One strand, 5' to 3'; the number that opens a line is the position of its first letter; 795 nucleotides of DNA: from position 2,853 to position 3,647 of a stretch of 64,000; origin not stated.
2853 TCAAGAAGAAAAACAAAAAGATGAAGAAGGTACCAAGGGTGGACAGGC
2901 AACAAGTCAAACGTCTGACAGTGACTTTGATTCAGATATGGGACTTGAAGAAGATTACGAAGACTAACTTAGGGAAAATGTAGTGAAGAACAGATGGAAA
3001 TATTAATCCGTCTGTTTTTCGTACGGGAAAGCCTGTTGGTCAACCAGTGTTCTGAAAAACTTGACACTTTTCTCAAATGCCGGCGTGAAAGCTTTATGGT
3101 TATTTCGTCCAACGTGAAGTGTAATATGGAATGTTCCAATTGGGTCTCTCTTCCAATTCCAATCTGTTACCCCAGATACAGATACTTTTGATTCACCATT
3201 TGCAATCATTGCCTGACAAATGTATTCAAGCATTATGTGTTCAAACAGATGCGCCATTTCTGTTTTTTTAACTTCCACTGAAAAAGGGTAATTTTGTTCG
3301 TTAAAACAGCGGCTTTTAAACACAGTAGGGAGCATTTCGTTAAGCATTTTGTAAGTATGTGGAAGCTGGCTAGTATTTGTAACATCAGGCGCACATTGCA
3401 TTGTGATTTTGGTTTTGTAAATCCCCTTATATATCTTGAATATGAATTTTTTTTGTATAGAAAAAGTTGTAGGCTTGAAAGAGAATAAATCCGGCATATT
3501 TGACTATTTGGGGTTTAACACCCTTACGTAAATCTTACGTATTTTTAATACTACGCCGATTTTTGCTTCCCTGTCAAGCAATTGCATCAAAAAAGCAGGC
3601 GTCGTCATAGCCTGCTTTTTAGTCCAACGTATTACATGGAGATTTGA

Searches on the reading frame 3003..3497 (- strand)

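Call 69: search_protein_families(library=pfam, proteins=[window:3003-3497:-], max_evalue=0.0001)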
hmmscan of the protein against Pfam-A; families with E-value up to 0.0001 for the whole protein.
window:3003-3497:- (164 aa): 1 family
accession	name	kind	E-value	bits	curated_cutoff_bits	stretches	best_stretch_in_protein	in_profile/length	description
PF18921.5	Cyanophycin_syn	-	7.2e-07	29.6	27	1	31-96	2-69/115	Cyanophycin synthase-like N-terminal domain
